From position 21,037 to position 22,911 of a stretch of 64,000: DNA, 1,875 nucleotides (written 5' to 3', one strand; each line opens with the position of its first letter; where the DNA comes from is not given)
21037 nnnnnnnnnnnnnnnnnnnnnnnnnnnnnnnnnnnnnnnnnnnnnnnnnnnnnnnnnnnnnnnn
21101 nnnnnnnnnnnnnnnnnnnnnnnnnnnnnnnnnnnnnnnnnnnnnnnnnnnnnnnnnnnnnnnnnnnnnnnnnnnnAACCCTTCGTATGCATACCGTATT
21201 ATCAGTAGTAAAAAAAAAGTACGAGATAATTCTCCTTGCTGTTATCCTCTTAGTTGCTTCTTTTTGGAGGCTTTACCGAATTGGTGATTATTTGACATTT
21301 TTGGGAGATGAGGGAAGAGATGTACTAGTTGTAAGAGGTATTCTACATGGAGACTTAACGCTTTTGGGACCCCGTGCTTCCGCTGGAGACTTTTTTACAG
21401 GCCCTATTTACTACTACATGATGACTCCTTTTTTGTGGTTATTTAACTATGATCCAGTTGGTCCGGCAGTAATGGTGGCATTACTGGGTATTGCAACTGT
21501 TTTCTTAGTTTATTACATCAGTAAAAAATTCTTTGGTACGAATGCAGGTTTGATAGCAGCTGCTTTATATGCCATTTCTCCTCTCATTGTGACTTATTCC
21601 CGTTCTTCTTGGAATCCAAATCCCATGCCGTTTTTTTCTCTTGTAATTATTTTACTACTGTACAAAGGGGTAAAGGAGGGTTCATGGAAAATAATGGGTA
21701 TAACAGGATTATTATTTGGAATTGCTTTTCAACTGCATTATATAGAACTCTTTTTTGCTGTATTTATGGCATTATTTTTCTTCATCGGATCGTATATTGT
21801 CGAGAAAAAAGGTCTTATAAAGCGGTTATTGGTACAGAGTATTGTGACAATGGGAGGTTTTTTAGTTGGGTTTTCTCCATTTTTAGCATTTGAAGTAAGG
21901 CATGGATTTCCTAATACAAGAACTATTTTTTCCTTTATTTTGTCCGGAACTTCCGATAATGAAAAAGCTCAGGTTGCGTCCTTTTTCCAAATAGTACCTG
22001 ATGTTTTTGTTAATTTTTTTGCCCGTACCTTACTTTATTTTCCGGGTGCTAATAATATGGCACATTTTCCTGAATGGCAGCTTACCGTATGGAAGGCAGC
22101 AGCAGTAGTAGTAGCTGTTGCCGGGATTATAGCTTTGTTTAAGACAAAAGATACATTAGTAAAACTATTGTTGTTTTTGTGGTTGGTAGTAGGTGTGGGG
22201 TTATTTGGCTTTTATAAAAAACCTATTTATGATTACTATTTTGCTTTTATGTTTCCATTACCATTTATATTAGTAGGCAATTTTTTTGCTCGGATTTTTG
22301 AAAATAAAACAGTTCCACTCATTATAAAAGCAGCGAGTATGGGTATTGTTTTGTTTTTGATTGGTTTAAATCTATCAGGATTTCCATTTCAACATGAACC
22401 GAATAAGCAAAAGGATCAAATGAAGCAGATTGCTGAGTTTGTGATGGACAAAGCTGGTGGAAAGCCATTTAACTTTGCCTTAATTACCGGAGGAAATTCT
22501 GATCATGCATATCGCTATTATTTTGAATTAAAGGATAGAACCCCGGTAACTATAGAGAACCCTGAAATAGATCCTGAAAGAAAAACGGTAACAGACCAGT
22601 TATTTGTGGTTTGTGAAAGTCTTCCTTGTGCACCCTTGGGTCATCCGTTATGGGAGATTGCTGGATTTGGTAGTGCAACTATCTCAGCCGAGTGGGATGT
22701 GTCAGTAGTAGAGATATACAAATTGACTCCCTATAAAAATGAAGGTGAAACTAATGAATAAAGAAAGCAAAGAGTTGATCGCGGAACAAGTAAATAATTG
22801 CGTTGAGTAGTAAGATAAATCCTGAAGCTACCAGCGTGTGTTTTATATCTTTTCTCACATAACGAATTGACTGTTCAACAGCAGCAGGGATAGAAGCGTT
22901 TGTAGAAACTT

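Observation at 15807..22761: Arn-like, lipid-carrier-dependent pentose glycosylation module (ugd, UDP-xylose synthase, GT2-GtrA fusion, GT-C) in a likely monoderm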

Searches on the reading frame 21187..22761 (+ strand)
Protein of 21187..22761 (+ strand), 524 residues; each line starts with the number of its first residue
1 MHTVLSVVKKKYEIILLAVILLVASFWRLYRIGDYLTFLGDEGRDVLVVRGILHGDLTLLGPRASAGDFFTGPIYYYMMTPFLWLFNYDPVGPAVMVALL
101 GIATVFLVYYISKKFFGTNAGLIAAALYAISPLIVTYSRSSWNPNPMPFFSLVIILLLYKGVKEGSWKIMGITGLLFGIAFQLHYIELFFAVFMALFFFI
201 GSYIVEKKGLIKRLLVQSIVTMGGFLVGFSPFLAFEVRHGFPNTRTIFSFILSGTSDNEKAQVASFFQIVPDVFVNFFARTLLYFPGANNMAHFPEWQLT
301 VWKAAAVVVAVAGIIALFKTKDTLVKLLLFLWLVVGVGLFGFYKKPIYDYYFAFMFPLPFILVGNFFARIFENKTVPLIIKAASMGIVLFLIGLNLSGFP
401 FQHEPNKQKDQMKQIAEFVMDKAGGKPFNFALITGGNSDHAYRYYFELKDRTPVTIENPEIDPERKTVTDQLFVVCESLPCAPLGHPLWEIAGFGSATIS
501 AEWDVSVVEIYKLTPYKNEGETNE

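Call 3: search_protein_families(library=pfam, proteins=[window:21187-22761:+])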
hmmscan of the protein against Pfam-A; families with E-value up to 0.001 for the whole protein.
window:21187-22761:+ (524 aa): 1 family
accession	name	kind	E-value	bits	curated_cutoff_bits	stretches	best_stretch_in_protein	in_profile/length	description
PF13231.12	PMT_2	-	5.8e-15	56.3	26.1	1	73-233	4-158/160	Dolichyl-phosphate-mannose-protein mannosyltransferase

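Call 4: search_protein_families(library=ncbifam, proteins=[window:21187-22761:+])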
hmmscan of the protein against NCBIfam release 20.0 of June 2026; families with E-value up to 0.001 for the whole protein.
window:21187-22761:+ (524 aa): 1 family
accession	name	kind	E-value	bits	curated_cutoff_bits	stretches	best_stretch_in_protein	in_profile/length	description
TIGR03663.1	TIGR03663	subfamily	7e-05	22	126.25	1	18-341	5-311/435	flippase activity-associated protein Agl23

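Call 17: search_solved_structures(query=window:21187-22758:+, max_evalue=1, show_alignments=2)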
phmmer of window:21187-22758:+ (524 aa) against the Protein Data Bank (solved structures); distinct sequences matched with E-value up to 1: 1.
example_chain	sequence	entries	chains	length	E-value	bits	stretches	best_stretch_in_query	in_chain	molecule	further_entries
4z0t_A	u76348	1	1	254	0.79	11.6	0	21-66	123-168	Oxidoreductase, short-chain dehydrogenase/reductase family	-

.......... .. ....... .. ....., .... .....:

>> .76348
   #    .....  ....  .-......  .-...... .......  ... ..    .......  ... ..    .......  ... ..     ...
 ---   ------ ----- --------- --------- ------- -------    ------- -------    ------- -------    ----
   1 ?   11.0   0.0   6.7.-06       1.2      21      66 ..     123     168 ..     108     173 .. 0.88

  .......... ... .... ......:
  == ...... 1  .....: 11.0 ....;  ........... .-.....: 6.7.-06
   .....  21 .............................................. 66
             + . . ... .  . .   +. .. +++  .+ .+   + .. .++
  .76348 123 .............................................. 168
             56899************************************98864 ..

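Call 19: find_homologous_proteins(query=window:21187-22758:+, max_evalue=1e-10)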
Query window:21187-22758:+ (524 aa): 3819 proteins with E <= 1e-10 among 8000 candidates; the best 120 are listed.
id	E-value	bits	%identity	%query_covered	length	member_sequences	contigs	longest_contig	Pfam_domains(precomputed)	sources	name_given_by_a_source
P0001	0.0e+0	1178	100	100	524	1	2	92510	PF13231.13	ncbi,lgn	-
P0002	1.2e-210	719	62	99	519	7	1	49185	PF13231.13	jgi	jgi:4-amino-4-deoxy-L-arabinose transferase-like glycosyltransferase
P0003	9.8e-194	663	58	96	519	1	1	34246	PF13231.13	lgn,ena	-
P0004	1.4e-193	663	59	98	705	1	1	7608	PF13231.13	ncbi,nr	ncbi:MAG: glycosyltransferase family 39 protein [Candidatus Levybacteria bacterium]|nr:glycosyltrans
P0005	3.4e-190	651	58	98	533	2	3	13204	PF02516.21,PF13231.13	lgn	-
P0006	1.0e-189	650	56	98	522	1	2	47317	PF13231.13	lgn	-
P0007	5.8e-189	647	58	97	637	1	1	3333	PF13231.13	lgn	-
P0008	6.2e-189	647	59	96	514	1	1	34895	PF13231.13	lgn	-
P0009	9.2e-189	647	59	98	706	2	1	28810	PF13231.13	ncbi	-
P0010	1.2e-188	646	57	98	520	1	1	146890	PF13231.13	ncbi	-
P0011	7.7e-188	644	58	98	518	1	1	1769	PF13231.13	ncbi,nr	ncbi:MAG: glycosyltransferase family 39 protein [bacterium]|nr:glycosyltransferase family 39 protein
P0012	1.3e-187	643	58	95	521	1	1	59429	PF13231.13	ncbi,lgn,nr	ncbi:MAG TPA: glycosyltransferase family 39 protein [Patescibacteria group bacterium]|nr:glycosyltra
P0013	5.0e-187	641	59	95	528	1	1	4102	PF13231.13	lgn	-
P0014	7.1e-187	640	59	95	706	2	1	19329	PF13231.13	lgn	-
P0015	1.4e-186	639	58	95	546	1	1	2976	PF13231.13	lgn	-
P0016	1.6e-186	639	58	96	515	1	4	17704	PF13231.13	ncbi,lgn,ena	-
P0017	1.6e-186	639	57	98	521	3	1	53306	PF13231.13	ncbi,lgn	-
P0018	5.1e-186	638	56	95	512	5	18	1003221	PF13231.13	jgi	jgi:4-amino-4-deoxy-L-arabinose transferase-like glycosyltransferase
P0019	3.4e-185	635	56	96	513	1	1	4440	PF13231.13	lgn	-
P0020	4.0e-185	635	59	95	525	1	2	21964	PF13231.13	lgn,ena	-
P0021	5.4e-185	634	56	98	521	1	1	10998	PF13231.13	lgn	-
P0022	7.6e-185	634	56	99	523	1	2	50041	PF13231.13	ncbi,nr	ncbi:MAG TPA: glycosyltransferase family 39 protein [Patescibacteria group bacterium]|nr:glycosyltra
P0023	8.8e-185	634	57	96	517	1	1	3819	PF13231.13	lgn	-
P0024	9.6e-185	633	55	97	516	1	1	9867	PF13231.13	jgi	-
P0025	1.1e-184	633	56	98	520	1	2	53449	PF13231.13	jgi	jgi:4-amino-4-deoxy-L-arabinose transferase-like glycosyltransferase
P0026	1.1e-184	633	57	98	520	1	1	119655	PF13231.13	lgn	-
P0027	1.4e-184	633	55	98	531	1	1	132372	PF13231.13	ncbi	-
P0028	2.2e-184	632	56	97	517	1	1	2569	PF13231.13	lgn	-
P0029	5.6e-184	631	56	99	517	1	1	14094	PF13231.13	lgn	-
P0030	1.1e-183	630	55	99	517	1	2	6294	PF13231.13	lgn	-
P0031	1.3e-183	630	57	96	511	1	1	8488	PF13231.13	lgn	-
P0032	1.7e-183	629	56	98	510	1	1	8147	PF13231.13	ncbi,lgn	-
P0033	2.5e-183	629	55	97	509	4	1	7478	PF13231.13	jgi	jgi:4-amino-4-deoxy-L-arabinose transferase-like glycosyltransferase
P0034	3.3e-183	628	56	98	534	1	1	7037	PF02366.25,PF13231.13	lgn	-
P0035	3.3e-183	628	56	98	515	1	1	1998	PF13231.13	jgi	jgi:4-amino-4-deoxy-L-arabinose transferase-like glycosyltransferase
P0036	3.5e-183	628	58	96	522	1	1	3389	PF13231.13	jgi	-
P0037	3.7e-183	628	55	98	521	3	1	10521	PF13231.13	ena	-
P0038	3.8e-183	628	57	97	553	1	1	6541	PF13231.13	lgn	-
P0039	4.9e-183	628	56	94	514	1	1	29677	PF02366.25,PF13231.13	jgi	jgi:4-amino-4-deoxy-L-arabinose transferase-like glycosyltransferase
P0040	6.1e-183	628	58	97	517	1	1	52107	PF02366.25,PF13231.13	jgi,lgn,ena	jgi:4-amino-4-deoxy-L-arabinose transferase-like glycosyltransferase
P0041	6.5e-183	627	55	99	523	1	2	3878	PF13231.13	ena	-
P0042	7.3e-183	627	56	99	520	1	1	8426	PF13231.13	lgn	-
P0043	9.0e-183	627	56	98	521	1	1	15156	PF13231.13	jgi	jgi:4-amino-4-deoxy-L-arabinose transferase-like glycosyltransferase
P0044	9.9e-183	627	55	94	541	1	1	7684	PF13231.13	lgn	-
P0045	1.0e-182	627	52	96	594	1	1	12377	PF13231.13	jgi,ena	-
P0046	1.2e-182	627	56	94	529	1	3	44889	PF13231.13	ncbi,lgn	-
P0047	1.5e-182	626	55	96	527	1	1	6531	PF13231.13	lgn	-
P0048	1.7e-182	626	56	98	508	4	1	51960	PF13231.13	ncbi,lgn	-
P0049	2.1e-182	626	56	96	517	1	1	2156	PF13231.13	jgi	jgi:4-amino-4-deoxy-L-arabinose transferase-like glycosyltransferase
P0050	3.1e-182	625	57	97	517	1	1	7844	PF13231.13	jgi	jgi:4-amino-4-deoxy-L-arabinose transferase-like glycosyltransferase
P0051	3.1e-182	625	55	98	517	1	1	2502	PF02516.21,PF13231.13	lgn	-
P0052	3.2e-182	625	55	98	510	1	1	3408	PF13231.13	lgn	-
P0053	3.9e-182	625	55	95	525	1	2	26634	PF13231.13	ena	-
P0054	4.7e-182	625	55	95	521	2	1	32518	PF13231.13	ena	-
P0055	4.8e-182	625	54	94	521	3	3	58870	PF13231.13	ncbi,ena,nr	ncbi:MAG: hypothetical protein A2905_00580 [Candidatus Levybacteria bacterium RIFCSPLOWO2_01_FULL_36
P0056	6.8e-182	624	54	94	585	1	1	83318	PF02516.21,PF13231.13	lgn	-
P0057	9.2e-182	624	56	95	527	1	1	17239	PF13231.13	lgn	-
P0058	1.1e-181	623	55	98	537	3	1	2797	PF13231.13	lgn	-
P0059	1.6e-181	623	57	98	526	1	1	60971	PF13231.13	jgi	jgi:4-amino-4-deoxy-L-arabinose transferase-like glycosyltransferase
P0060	1.7e-181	623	54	98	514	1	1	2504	PF13231.13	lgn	-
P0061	1.7e-181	623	57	94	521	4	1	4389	PF13231.13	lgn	-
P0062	1.9e-181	623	54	99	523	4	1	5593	PF13231.13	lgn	-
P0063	2.3e-181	622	55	99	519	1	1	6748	PF13231.13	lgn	-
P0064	2.9e-181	622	57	97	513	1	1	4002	PF13231.13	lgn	-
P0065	4.2e-181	621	53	96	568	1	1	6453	PF02516.21,PF13231.13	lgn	-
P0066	5.1e-181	621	58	94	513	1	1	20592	PF13231.13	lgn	-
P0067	6.2e-181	621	56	98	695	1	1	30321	PF13231.13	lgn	-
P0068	6.8e-181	621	56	97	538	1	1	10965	PF13231.13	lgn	-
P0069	1.0e-180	620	58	95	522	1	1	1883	PF02516.21,PF13231.13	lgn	-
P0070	1.4e-180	620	56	96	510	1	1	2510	PF13231.13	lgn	-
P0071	1.5e-180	620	54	98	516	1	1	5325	PF13231.13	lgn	-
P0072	1.5e-180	620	55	94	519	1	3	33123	PF13231.13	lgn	-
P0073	1.5e-180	620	55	96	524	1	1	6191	PF13231.13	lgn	-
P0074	1.8e-180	619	54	98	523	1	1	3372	PF13231.13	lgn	-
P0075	1.8e-180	619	57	95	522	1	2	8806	PF02366.25,PF13231.13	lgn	-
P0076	2.0e-180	619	54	94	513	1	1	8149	PF13231.13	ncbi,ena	-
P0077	2.6e-180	619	54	98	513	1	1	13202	PF13231.13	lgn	-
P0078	2.6e-180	619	55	99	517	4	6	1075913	PF13231.13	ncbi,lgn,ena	ncbi:MAG: glycosyltransferase family 39 protein [Patescibacteria group bacterium]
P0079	4.8e-180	618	57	93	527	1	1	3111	PF13231.13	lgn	-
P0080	4.8e-180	618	57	96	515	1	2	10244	PF02366.25,PF13231.13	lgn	-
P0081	5.7e-180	618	55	95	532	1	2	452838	PF13231.13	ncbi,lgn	-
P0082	6.0e-180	618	55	94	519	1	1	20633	PF13231.13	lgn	-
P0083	7.2e-180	617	55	94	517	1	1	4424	PF13231.13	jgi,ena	-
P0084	7.9e-180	617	55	99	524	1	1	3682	PF13231.13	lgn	-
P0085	8.7e-180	617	54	94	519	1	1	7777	PF13231.13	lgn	-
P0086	8.9e-180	617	56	94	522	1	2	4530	PF13231.13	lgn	-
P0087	1.1e-179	617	57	94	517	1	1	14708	PF13231.13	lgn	-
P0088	1.1e-179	617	53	99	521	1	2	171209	PF13231.13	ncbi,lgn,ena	-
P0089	1.4e-179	616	54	98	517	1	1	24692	PF13231.13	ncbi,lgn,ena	-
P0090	1.4e-179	616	56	94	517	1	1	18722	PF02366.25,PF13231.13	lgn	-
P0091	1.6e-179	616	56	98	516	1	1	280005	PF13231.13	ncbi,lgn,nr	ncbi:MAG TPA: glycosyltransferase family 39 protein [Candidatus Limnocylindrales bacterium]|nr:glyco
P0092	1.7e-179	616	56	98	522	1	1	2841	PF13231.13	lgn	-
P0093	1.9e-179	616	54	99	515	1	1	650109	PF13231.13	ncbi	-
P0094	1.9e-179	616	57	94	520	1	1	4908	PF13231.13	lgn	-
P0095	2.2e-179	616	54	97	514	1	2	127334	PF13231.13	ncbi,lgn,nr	ncbi:MAG TPA: glycosyltransferase family 39 protein [Patescibacteria group bacterium]|nr:glycosyltra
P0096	2.2e-179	616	55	95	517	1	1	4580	PF01757.29,PF13231.13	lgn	-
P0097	2.2e-179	616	55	94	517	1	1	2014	PF13231.13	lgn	-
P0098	2.3e-179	616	55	98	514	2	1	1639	PF02366.25,PF13231.13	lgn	-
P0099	2.4e-179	616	54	99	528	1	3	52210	PF13231.13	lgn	-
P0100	2.4e-179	616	53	99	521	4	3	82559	PF13231.13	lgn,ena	-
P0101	4.2e-179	615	54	98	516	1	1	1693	PF13231.13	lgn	-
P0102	8.5e-179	614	56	96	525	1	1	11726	PF13231.13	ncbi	-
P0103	9.4e-179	614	54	99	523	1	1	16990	PF13231.13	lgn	-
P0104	1.3e-178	613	55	98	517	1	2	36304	PF02366.25,PF13231.13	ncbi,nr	ncbi:MAG: glycosyltransferase family 39 protein [Candidatus Levybacteria bacterium]|nr:glycosyltrans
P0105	1.4e-178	613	56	96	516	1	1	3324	PF13231.13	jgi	jgi:4-amino-4-deoxy-L-arabinose transferase-like glycosyltransferase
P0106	1.7e-178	613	57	94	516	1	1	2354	PF13231.13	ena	-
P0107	1.8e-178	613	56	94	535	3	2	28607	PF13231.13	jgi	-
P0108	2.4e-178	612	54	98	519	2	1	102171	PF13231.13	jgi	-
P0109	3.5e-178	612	52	95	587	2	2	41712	PF13231.13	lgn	-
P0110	5.5e-178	611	53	98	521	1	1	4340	PF13231.13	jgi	jgi:4-amino-4-deoxy-L-arabinose transferase-like glycosyltransferase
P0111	6.3e-178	611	53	94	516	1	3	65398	PF02366.25,PF13231.13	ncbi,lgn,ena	-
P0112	6.9e-178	611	55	97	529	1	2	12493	PF13231.13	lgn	-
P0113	8.0e-178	611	55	97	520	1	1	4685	PF13231.13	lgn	-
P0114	8.1e-178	611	55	98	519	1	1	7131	PF13231.13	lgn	-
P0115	8.8e-178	610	52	96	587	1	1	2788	PF13231.13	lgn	-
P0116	9.5e-178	610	54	91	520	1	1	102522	PF13231.13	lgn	-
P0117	9.6e-178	610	54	98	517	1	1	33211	PF13231.13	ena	-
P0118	1.1e-177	610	56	93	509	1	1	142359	PF13231.13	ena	-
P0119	1.1e-177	610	53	94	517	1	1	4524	PF13231.13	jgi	jgi:4-amino-4-deoxy-L-arabinose transferase-like glycosyltransferase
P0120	1.4e-177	610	53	98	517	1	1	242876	PF13231.13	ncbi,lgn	-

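Call 20: find_related_loci(query=window:21187-22758:+, collection=genome_contigs, flank=10000)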
Query window:21187-22758:+ (524 aa) in genome_contigs; peptide patterns used: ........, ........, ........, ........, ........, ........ (x = any residue, [..] = any of these).
159 stretches matched a pattern; 87 encode a relative of the query (tblastn E <= 1e-3); the best 80 are kept; 80 distinct loci.
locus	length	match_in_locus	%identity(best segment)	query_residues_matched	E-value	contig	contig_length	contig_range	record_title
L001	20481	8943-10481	59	9-521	0e+0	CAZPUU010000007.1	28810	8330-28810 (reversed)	MAG TPA_asm: uncultured Gammaproteobacteria bacterium isolate SRP192515_co2_165 genome assembly, contig: NODE_1187_lengt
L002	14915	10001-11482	58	24-519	0e+0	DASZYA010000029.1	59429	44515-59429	MAG TPA_asm: Patescibacteria group bacterium isolate SMAG_U6198 k141_725838, whole genome shotgun sequence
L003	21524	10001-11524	56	8-519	0e+0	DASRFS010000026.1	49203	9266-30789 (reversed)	MAG TPA_asm: Patescibacteria group bacterium isolate SMAG_U10038 k141_2372579, whole genome shotgun sequence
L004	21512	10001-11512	54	10-517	0e+0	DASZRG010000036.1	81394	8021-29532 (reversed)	MAG TPA_asm: Patescibacteria group bacterium isolate SMAG_U6018 k141_95665, whole genome shotgun sequence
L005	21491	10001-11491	58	20-517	0e+0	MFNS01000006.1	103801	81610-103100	MAG: Candidatus Levybacteria bacterium RIFCSPHIGHO2_01_FULL_40_16 rifcsphigho2_01_scaffold_561, whole genome shotgun seq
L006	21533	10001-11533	56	5-516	0e+0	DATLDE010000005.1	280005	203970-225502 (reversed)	MAG TPA_asm: Candidatus Limnocylindrales bacterium isolate SMAG_U14342 k141_4103404, whole genome shotgun sequence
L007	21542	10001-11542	54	3-519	0e+0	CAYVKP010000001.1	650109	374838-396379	MAG TPA_asm: uncultured Gammaproteobacteria bacterium isolate SRP200132_co1_547 genome assembly, contig: NODE_2_length_6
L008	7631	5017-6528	56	15-519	0e+0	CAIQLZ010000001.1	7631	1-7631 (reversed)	MAG: Candidatus Levybacteria bacterium isolate AM-lipid-01-D9_bin-0046 genome assembly, contig: bin-0046:001/107, whole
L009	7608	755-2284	59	11-521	0e+0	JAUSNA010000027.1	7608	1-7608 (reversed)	MAG: Candidatus Levyibacteriota bacterium isolate E19_metabat.bin.104 E19_k141_415514, whole genome shotgun sequence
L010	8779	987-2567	54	1-523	6e-180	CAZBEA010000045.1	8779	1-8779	MAG TPA_asm: uncultured Gammaproteobacteria bacterium isolate binchicken_co16_305 genome assembly, contig: NODE_13180_le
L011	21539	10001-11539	57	8-521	2e-179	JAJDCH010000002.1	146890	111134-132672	MAG: Candidatus Levyibacteriota bacterium isolate OFTM270 OFTM270_1, whole genome shotgun sequence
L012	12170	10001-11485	56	25-519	5e-179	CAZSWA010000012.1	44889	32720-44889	MAG TPA_asm: uncultured Gammaproteobacteria bacterium isolate SRP272529_co1_257 genome assembly, contig: NODE_1049_lengt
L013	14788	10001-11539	55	8-518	3e-179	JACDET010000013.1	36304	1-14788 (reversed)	MAG: Candidatus Levyibacteriota bacterium isolate MGR_bin367 SD2903_NODE_109_length_36304_cov_1.138624, whole genome sho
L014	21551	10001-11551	54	13-519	1e-178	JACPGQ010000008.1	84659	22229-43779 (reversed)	MAG: Candidatus Levyibacteriota bacterium isolate NC_groundwater_392_Ag_B-0.1um_43_10 GD18-4_B1_scaffold_155196, whole g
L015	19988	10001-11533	54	8-519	1e-176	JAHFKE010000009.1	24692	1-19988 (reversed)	MAG: Candidatus Levyibacteriota bacterium isolate nzgw402 NODE_1173_length_24693_cov_4.215001, whole genome shotgun sequ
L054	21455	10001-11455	37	7-519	3e-110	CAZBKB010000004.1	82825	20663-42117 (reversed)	MAG TPA_asm: uncultured Gammaproteobacteria bacterium isolate SRP050083_co1_19 genome assembly, contig: NODE_51_length_8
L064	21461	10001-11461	34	9-517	1e-83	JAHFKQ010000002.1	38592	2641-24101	MAG: Candidatus Collierbacteria bacterium isolate nzgw413 NODE_946_length_38593_cov_3.581540, whole genome shotgun seque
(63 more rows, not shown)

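Call 33: predict_structure(alignment_id=A1)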
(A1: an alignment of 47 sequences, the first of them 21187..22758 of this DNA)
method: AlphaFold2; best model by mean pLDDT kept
length: 524 residues; sequences in the alignment: 47
mean_pLDDT: 89.3   pTM: 0.89
mean pLDDT of the five models: 89.3, 88.9, 88.3, 86.4, 85.7
residues with pLDDT >= 90: 364; 70-90: 111; 50-70: 35; < 50: 14
segments of 3 or more residues with pLDDT < 50: 64-68, 255-259, 521-524
pLDDT, mean of each block of 10 residues (from residue 1): 70 95 96 91 89 78 49 82 96 96 98 97 98 91 88 98 96 96 86 96 89 93 95 78 69 54 81 95 89 92 96 97 97 96 85 95 98 94 96 90 89 96 96 89 95 93 92 93 89 93 93 84 41
secondary structure, 60 per line:
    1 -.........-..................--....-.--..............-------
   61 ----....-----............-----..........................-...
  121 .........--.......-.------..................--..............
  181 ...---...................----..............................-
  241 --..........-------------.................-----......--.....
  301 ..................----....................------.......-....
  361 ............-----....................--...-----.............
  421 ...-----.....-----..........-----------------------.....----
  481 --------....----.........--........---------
elements in order: H2-10 H12-29 H32-35 H40-53 H65-68 H74-85 H91-116 H118-129 H132-138 H147-164 H167-183 H187-205 H210-239 H243-252 H266-282 H288-293 H296-318 H323-342 H349-355 H357-372 H378-397 H408-423 E429-433 H439-448 E472-476 H489-492 E497-505 E508-515

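Call 40: search_protein_families(library=pfam, proteins=[L064:3040-3855:+, L064:4208-4942:+, L064:4944-5741:+, L064:6021-6650:-, L064:8134-9249:-, L064:9270-9986:+, L064:11416-12006:+, L064:12017-12775:+, L064:12762-14264:+, L064:14294-15997:+], max_evalue=0.00001)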
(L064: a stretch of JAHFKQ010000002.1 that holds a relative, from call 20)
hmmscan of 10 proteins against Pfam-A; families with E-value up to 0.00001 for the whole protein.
L064:3040-3855:+ (271 aa): 0 families

L064:4208-4942:+ (244 aa): 1 family
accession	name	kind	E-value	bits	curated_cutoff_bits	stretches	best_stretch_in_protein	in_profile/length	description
PF13624.11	SurA_N_3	-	9.3e-09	35.8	27.2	1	99-177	77-161/162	SurA-like N-terminal domain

L064:4944-5741:+ (265 aa): 1 family
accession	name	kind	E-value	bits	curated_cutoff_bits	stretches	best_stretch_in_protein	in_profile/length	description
PF00881.29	Nitroreductase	-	8.3e-24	85.1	23.5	1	83-262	1-166/167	Nitroreductase family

L064:6021-6650:- (209 aa): 1 family
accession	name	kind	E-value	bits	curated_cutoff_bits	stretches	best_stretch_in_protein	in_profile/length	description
PF01746.26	tRNA_m1G_MT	-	7.3e-54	182.9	27.3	1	24-207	3-183/195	tRNA (Guanine-1)-methyltransferase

L064:8134-9249:- (371 aa): 0 families

L064:9270-9986:+ (238 aa): 1 family
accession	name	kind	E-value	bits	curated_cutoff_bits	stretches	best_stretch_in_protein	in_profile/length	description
PF00535.33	Glycos_transf_2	-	2.8e-32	112.4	23.3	1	11-169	1-162/168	Glycosyl transferase family 2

L064:11416-12006:+ (196 aa): 1 family
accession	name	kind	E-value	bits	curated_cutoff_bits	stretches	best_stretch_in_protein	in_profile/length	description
PF00929.31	RNase_T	-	3.8e-23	83.3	24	1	26-186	1-163/164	Exonuclease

L064:12017-12775:+ (252 aa): 1 family
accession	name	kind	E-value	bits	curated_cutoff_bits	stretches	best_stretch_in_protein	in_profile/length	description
PF00535.33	Glycos_transf_2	-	7.1e-21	75.3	23.3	1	6-171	1-168/168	Glycosyl transferase family 2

L064:12762-14264:+ (500 aa): 2 families
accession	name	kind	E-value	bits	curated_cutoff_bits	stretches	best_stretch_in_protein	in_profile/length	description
PF13231.12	PMT_2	-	4.8e-10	40.3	26.1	1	64-217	4-155/160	Dolichyl-phosphate-mannose-protein mannosyltransferase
PF02366.24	PMT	-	1.4e-07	31.8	22.7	1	61-208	61-215/245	Dolichyl-phosphate-mannose-protein mannosyltransferase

L064:14294-15997:+ (567 aa): 2 families
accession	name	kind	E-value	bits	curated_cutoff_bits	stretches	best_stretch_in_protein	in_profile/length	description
PF13231.12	PMT_2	-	2.4e-07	31.6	26.1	1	85-233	3-146/160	Dolichyl-phosphate-mannose-protein mannosyltransferase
PF10131.15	PTPS_related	-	3.1e-06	26.4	26.4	1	82-404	2-304/621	6-pyruvoyl-tetrahydropterin synthase related domain; membrane protein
